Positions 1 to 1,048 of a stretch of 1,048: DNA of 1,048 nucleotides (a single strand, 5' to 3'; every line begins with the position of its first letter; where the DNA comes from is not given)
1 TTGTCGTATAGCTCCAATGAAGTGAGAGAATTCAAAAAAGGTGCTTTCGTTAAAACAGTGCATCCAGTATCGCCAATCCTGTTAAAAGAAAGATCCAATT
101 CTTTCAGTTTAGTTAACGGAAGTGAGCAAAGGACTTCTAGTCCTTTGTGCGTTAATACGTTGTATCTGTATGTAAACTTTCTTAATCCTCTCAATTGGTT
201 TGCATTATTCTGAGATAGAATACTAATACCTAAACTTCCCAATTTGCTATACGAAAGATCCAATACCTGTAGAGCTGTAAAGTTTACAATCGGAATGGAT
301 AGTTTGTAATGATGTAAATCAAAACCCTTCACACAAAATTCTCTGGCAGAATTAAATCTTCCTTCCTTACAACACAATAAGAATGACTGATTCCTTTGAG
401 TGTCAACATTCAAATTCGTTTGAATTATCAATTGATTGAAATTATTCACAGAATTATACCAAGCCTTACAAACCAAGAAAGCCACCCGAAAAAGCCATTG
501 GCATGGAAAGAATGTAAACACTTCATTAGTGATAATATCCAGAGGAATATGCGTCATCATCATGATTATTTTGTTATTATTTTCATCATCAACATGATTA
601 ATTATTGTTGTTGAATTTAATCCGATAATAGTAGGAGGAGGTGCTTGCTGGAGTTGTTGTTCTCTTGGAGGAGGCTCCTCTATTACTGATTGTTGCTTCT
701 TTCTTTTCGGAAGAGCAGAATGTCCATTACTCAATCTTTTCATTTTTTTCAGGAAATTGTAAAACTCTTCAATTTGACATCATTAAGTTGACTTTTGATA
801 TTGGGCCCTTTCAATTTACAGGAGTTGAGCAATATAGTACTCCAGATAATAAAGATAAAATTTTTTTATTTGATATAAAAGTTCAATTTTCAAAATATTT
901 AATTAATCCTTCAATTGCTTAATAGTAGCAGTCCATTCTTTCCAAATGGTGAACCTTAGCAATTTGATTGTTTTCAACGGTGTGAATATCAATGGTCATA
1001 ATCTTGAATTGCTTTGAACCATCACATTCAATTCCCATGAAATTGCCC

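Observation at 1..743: Main gene is on the minus strand and absent from the ORF track: an F-box + LRR protein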

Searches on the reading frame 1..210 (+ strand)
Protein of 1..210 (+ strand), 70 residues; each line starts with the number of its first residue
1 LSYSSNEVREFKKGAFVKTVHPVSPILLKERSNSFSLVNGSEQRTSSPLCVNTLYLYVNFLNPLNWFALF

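Call 18: search_protein_families(library=pfam, proteins=[window:1-210:+], max_evalue=10)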
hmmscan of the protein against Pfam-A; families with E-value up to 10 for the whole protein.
window:1-210:+ (70 aa): 0 families
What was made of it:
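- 1..213 (+): Listed ORF (70 aa, TTG start), antisense to the LRR region. Not a gene. No Pfam hit (call 18).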

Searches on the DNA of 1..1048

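Call 11: search_rna_families(source=window, threshold=evalue, max_evalue=1)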
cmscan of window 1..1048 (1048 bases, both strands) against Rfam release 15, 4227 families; matches with E-value up to 1: 1.
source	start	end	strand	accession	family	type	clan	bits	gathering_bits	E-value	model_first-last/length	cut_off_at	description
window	681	764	+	RF04329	snoMe18S-C1367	Gene; snRNA; snoRNA; CD-box;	-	22.8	101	0.15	1-110/110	no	Drosophila C/D box small nucleolar RNA snoMe18S-C1367 family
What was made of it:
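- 744..918 (.): AT-rich spacer (about 25% GC) between the neighbour's stop and the ATG. Presumed 5'UTR/promoter of the F-box gene and 3'UTR of the neighbour. No Rfam family reaches its threshold (call 11).
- Tried and rejected: Rfam (call 11): one sub-threshold snoRNA match at 22.8 bits against a gathering score of 101.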

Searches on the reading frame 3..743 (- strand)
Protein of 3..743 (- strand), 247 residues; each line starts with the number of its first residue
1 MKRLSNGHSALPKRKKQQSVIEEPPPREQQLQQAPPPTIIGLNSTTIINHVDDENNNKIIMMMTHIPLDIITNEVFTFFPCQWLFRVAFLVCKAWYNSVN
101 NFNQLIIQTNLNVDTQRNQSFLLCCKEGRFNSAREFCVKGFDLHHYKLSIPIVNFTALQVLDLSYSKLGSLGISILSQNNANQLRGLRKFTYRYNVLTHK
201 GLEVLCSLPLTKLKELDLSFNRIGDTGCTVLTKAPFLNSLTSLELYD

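Call 7: search_protein_families(library=pfam, proteins=[window:3-743:-], max_evalue=10)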
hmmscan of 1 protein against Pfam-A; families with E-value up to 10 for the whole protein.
window:3-743:- (247 aa): 5 families
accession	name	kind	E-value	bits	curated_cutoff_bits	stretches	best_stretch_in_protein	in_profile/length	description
PF13516.12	LRR_6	-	5.4e-08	32.7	23.4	1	211-229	3-21/24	Leucine Rich repeat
PF12799.13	LRR_4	-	0.00016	22.2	27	3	211-244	1-29/44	Leucine Rich repeats (2 copies)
PF00560.39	LRR_1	-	0.0021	18.2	20.6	2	212-226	1-15/23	Leucine Rich Repeat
PF13855.12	LRR_8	-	0.01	16.1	27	2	158-223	3-61/61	Leucine rich repeat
PF12937.12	F-box-like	-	0.059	13.6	24.3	1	74-101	11-37/47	F-box-like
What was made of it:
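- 3..362 (-): Ribonuclease-inhibitor-type leucine-rich repeats (residues 128-247): one irregular unit, three complete units (158-186, 187-212, 213-239) and the first 8 residues of a fourth. The best Pfam LRR_6 stretch lies at 57-113. LRR_6 at 32.7 bits, above 23.4 (call 7).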

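Call 9: search_solved_structures(query=window:3-743:-, max_evalue=1, show_alignments=2)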
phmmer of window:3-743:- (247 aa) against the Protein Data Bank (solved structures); distinct sequences matched with E-value up to 1: 21.
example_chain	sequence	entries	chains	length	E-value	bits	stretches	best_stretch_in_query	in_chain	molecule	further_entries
1dfj_I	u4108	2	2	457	1.3e-10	44.6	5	156-231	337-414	RIBONUCLEASE INHIBITOR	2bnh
4peq_B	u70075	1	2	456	8.5e-09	38.7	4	155-233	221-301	Ribonuclease/angiogenin inhibitor 1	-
4per_A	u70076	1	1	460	2e-07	34.2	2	158-233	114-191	Ribonuclease Inhibitor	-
3tsr_E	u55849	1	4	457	4.2e-07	33.1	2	153-233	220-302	Ribonuclease inhibitor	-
1a4y_A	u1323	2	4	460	8.4e-07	32.1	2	156-233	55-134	RIBONUCLEASE INHIBITOR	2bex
1z7x_W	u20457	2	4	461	8.7e-07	32.1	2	156-233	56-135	Ribonuclease inhibitor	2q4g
9y6s_8R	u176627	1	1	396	3.4e-06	30.1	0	213-235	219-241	Leucine-rich repeat protein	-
7ju4_l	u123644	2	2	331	5e-06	29.6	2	152-246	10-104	Radial spoke protein 15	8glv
9j7j_A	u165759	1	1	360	8.1e-06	28.9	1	154-230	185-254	GALA protein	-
6ejx_D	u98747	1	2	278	0.0038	20.2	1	137-228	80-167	Platelet glycoprotein Ib alpha chain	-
9fqr_Km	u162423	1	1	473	0.0042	20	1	157-244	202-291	Tubulin alpha-3 chain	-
3un9_A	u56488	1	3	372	0.009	18.9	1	159-237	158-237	NLR family member X1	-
9fqr_MA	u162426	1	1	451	0.026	17.4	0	154-208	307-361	Leucine rich repeat containing 34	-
9y6s_8O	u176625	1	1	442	0.11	15.4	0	203-239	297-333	Leucine-rich repeat protein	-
9e5c_3k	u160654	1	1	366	0.12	15.2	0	155-245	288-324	Leucine-rich repeat protein (LRRP)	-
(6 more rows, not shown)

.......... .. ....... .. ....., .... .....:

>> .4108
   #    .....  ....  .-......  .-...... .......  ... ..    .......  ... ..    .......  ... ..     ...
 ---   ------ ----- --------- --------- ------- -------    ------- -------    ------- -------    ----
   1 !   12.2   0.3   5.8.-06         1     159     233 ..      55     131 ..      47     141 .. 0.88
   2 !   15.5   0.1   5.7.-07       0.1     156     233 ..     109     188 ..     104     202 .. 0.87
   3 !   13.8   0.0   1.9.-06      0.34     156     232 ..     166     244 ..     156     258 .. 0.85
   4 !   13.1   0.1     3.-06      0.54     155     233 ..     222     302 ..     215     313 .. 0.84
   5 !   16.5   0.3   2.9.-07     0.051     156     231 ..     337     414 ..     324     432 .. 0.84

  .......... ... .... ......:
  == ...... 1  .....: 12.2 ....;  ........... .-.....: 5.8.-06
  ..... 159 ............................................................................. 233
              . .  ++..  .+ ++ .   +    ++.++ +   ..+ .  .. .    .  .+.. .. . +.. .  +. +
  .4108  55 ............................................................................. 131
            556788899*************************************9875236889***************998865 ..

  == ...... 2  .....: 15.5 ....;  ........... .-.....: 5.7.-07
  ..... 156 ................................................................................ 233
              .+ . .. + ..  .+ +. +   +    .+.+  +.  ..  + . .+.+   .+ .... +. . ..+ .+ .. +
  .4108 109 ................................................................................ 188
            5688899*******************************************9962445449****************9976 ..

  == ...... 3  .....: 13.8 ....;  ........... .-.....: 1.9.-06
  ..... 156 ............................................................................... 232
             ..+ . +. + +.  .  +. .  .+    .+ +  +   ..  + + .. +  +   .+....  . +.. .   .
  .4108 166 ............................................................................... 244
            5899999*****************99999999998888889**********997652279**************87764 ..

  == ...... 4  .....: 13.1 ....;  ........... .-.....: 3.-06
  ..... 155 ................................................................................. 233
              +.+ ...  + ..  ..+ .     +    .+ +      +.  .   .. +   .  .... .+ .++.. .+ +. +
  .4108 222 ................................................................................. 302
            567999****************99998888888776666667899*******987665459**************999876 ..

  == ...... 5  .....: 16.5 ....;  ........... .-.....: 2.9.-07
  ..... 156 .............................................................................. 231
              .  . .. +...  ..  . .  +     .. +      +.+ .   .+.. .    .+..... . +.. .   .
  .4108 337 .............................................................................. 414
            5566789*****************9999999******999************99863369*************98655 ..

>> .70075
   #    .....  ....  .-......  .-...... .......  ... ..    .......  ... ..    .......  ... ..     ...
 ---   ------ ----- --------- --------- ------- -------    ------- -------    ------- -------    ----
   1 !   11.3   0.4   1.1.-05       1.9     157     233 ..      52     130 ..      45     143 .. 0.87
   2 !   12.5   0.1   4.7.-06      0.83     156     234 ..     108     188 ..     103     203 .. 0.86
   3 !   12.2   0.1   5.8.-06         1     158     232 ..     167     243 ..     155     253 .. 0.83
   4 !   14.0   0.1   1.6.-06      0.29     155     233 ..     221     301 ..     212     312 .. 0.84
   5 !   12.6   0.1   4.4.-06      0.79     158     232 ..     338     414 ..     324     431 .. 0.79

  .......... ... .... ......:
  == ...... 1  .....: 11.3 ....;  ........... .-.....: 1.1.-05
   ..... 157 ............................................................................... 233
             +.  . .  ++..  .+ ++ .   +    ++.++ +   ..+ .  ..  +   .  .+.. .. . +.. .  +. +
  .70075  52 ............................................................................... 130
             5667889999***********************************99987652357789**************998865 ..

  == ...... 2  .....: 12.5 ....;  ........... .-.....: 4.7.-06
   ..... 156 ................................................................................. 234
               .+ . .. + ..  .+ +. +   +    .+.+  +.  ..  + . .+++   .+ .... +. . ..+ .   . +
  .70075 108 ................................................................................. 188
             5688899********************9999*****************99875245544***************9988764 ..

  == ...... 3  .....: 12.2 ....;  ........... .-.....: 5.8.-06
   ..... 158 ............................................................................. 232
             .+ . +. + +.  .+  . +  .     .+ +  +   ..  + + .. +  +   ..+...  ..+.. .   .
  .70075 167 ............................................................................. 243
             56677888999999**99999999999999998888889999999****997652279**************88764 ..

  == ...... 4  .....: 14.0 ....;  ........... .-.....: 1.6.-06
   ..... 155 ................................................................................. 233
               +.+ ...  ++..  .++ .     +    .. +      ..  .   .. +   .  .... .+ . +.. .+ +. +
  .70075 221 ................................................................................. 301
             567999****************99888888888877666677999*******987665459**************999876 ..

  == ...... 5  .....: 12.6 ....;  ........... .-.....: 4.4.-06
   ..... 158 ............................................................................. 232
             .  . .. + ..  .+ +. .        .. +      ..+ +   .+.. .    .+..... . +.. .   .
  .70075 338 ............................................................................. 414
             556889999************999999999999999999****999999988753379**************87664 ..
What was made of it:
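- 3..362 (-): Ribonuclease inhibitor 1dfj_I at E=1.3e-10 (call 9).
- On FBXL subclass (F-box + LRR): RNase inhibitor at E=1.3e-10 over residues 155-233 (call 9).
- On RNI-like (ribonuclease-inhibitor-type) LRR superfamily: Five in-register alignments to porcine RI (call 9).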

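Call 10: find_homologous_proteins(query=window:3-743:-)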
Query window:3-743:- (247 aa): 1 proteins with E <= 0.001 among 315 candidates.
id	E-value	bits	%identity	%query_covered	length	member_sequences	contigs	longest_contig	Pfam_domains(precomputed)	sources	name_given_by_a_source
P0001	1.9e-146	504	93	100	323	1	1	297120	PF13516.13,PF12799.14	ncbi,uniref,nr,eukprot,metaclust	ncbi:predicted protein [Naegleria gruberi]|uniref:Predicted protein n=1 Tax=Naegleria gruberi TaxID=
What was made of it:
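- The minus frame has a 504-bit ortholog (call 10).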

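Call 14: find_encoding_contigs(protein=P0001, flank=5000)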
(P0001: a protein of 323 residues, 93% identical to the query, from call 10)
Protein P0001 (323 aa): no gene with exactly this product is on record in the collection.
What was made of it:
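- Tried and rejected: Look-up of the N. gruberi gene's DNA (call 14): not on record.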

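Call 18: search_protein_families(library=pfam, proteins=[P0001], max_evalue=10)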
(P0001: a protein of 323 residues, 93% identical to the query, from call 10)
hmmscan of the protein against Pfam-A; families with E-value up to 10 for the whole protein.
P0001 (323 aa): 4 families
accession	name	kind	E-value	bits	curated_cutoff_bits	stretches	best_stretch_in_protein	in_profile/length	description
PF13516.12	LRR_6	-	5.7e-11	42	23.4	2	206-224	3-21/24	Leucine Rich repeat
PF12799.13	LRR_4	-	2.3e-08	34.4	27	4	234-270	2-38/44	Leucine Rich repeats (2 copies)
PF00560.39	LRR_1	-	0.00028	20.8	20.6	1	207-222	1-16/23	Leucine Rich Repeat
PF13855.12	LRR_8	-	0.0048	17.1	27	2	153-218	3-61/61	Leucine rich repeat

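Call 21: find_related_loci(query=window:3-743:-, collection=metagenome_contigs, flank=5000)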
Query window:3-743:- (247 aa) in metagenome_contigs; peptide patterns used: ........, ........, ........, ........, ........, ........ (x = any residue, [..] = any of these).
328 stretches matched a pattern; 12 encode a relative of the query (tblastn E <= 1e-3); 12 distinct loci.
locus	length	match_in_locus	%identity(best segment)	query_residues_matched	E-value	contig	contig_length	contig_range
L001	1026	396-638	40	153-240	8e-9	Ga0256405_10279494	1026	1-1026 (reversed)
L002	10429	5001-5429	32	138-245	2e-8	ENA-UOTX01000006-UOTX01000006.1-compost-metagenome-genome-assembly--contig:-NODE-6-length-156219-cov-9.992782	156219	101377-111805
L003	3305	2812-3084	32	154-245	1e-7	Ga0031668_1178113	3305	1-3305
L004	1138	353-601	38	153-245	5e-7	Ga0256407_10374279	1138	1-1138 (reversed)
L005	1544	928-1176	38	155-247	2e-6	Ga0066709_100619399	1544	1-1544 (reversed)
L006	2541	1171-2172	34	140-245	2e-6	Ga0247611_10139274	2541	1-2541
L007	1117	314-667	35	156-245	3e-6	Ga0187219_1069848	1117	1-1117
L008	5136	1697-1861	41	183-247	8e-6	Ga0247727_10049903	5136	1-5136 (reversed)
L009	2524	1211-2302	32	130-245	1e-5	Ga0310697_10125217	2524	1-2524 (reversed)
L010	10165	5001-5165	41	183-247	2e-5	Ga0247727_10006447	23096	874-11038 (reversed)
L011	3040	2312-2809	29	138-236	2e-5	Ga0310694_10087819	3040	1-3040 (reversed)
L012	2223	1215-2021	29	138-247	2e-5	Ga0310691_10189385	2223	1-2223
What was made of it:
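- Tried and rejected: Metagenome scan (call 21): 12 loci, all matching only the LRR part at 29-41% identity.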

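Call 33: list_cluster_members(proteins=[P0001, P0003, P0004])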
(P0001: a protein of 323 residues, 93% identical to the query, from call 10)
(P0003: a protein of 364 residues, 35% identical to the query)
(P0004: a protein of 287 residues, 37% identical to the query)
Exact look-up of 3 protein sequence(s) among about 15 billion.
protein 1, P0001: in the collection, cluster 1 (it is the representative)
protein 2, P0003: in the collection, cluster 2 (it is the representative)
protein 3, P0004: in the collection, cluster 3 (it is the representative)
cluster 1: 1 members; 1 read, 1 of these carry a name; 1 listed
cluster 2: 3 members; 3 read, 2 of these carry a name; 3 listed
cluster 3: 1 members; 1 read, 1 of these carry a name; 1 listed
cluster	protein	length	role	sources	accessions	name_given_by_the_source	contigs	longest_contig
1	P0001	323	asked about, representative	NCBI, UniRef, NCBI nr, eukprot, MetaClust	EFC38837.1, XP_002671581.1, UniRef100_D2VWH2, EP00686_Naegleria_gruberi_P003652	predicted protein [Naegleria gruberi] | Predicted protein n=1 Tax=Naegleria gruberi TaxID=5762 RepID=D2VWH2_NAEGR | uncharacterized protein NAEGRDRAFT_73379 [Naegleria gruberi]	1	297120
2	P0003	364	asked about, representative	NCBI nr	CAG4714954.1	unnamed protein product [Naegleria fowleri]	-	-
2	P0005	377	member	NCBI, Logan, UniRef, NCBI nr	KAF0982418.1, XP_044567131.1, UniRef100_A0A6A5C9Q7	hypothetical protein FDP41_011348 [Naegleria fowleri] | F-box domain-containing protein n=1 Tax=Naegleria fowleri TaxID=5763 ... | uncharacterized protein FDP41_011348 [Naegleria fowleri]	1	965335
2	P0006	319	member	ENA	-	-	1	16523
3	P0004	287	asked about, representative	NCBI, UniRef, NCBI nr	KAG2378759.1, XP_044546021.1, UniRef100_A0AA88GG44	hypothetical protein C9374_007907 [Naegleria lovaniensis] | F-box domain-containing protein n=1 Tax=Naegleria lovaniensis TaxID=51637 ... | uncharacterized protein C9374_007907 [Naegleria lovaniensis]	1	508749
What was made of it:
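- UniRef names the N. fowleri and N. lovaniensis homologs 'F-box domain-containing protein' (call 33).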

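Call 36: find_encoding_contigs(protein=P0005, flank=4000, max_places=2)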
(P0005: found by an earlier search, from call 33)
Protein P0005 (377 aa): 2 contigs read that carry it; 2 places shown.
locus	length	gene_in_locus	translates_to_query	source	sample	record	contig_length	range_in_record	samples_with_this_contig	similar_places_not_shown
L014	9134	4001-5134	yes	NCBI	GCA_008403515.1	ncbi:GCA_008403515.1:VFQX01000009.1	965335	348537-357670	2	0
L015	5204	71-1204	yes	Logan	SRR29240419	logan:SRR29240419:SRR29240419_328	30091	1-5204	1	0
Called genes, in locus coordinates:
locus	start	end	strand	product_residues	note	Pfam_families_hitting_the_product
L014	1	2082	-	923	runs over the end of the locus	-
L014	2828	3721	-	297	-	PF00075:RNase_H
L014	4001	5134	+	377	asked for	PF12799:LRR_4 (faint), PF00560:LRR_1 (faint), PF13516:LRR_6 (faint)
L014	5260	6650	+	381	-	PF01786:AOX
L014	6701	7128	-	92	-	PF05154:TM2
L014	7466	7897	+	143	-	-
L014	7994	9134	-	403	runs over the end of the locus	-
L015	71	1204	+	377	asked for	PF12799:LRR_4 (faint), PF00560:LRR_1 (faint), PF13516:LRR_6 (faint)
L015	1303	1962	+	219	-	-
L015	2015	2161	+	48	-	-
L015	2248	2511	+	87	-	PF01786:AOX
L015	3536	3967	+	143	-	-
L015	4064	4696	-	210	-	-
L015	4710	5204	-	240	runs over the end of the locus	-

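Call 41: predict_structure(alignment_id=A1)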
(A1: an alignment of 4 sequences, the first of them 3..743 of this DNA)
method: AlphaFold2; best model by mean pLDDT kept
length: 247 residues; sequences in the alignment: 4
mean_pLDDT: 57.7   pTM: 0.54
mean pLDDT of the five models: 57.7, 55.4, 53.6, 52.6, 52.5
residues with pLDDT >= 90: 52; 70-90: 36; 50-70: 25; < 50: 134
segments of 3 or more residues with pLDDT < 50: 1-49, 51-123, 145-154
pLDDT, mean of each block of 10 residues (from residue 1): 31 28 35 30 40 44 41 35 37 37 38 41 52 65 48 58 82 73 82 90 92 95 93 94 92
secondary structure, 60 per line:
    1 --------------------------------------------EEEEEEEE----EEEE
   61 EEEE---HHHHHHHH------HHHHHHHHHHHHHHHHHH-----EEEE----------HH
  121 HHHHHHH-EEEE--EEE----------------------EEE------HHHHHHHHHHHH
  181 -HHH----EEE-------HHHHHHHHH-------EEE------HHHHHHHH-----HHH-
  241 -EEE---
elements in order: E45-52 E57-64 H68-75 H82-99 E105-108 H119-127 E129-132 E135-137 E160-162 H169-180 E189-191 H199-207 E215-217 H224-231 E242-244
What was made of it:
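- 564..743 (-): N-terminal low-complexity, probably disordered region (residues 1-60), fast-evolving. Contains the basic cluster PKRKK (696-710), which looks like a nuclear localisation signal (inference only). AlphaFold pLDDT 28-44 (call 41).
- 3..362 (-): AlphaFold pLDDT 82-95 for residues 160-247 with alternating strand and helix (call 41).
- On FBXL subclass (F-box + LRR): Solenoid with pLDDT 82-95 (call 41).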

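Call 49: fold_search(model_id=the predicted structure, library=pdb)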
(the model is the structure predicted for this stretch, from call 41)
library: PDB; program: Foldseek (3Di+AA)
matches with E <= 10: 535; with E <= 0.001: 1
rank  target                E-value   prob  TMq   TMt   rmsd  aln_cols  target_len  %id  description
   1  5y3s_D                2.5e-04  1.00  0.44  0.53   6.3       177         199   22  Crystal structure of human NLRP1 leucine rich repeat domain (released 2018-08-01)
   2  9j7j                  1.5e-03  1.00  0.37  0.26   4.3       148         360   18  The crystal structure of RipG4 LRR domain (released 2025-09-03)
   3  9xrl_0                1.9e-03  1.00  0.41  0.13   7.2       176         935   22  Structure of mouse cytoplasmic lattice (CPL) repeating unit (released 2026-03-18)
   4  4xa9_A                2.2e-03  1.00  0.38  0.38   6.7       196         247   17  Crystal structure of the complex between the N-terminal domain of RavJ and LegL1 from Legionella pneumophila str. Phil (released 2015-01-28)
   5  8zgd                  2.4e-03  1.00  0.38  0.47   7.4       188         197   22  The Crystal Structure of the NLRP1_LRR domain from Biortus. (released 2024-06-26)
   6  3un9_C                2.8e-03  1.00  0.29  0.26   2.6        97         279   23  Crystal structure of an immune receptor (released 2012-03-28)
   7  4q62                  3.3e-03  1.00  0.35  0.22   2.3       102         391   30  Crystal Structure of Leucine-rich repeat- and Coiled coil-containing Protein from Legionella pneumophila (released 2014-05-07)
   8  4im6                  3.5e-03  1.00  0.42  0.51   6.1       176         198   23  LRR domain from human NLRP1 (released 2014-01-08)
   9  5y3s_B                4.2e-03  1.00  0.40  0.48   6.1       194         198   20  Crystal structure of human NLRP1 leucine rich repeat domain (released 2018-08-01)
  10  5y3s_C                4.2e-03  1.00  0.32  0.38   5.2       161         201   21  Crystal structure of human NLRP1 leucine rich repeat domain (released 2018-08-01)
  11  4xa9_G                4.4e-03  0.99  0.31  0.31   7.3       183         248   21  Crystal structure of the complex between the N-terminal domain of RavJ and LegL1 from Legionella pneumophila str. Phil (released 2015-01-28)
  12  2bex_A                6.9e-03  1.00  0.34  0.19   2.6       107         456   29  Crystal structure of Placental Ribonuclease Inhibitor in complex with Human Eosinophil Derived Neurotoxin at 2A resolu (released 2005-03-17)
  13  4peq_D                6.9e-03  1.00  0.37  0.22   7.2       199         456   18  Structure of bovine ribonuclease inhibitor complexed with bovine ribonuclease I (released 2014-06-25)
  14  3un9_A                7.3e-03  1.00  0.33  0.28   3.4       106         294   25  Crystal structure of an immune receptor (released 2012-03-28)
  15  4per_A                9.7e-03  1.00  0.35  0.20   2.8       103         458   29  Structure of Gallus gallus ribonuclease inhibitor complexed with Gallus gallus ribonuclease I (released 2014-06-25)
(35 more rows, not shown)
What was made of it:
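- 3..362 (-): Foldseek hits to NLRP1, RipG4 and RNase inhibitor (call 49).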
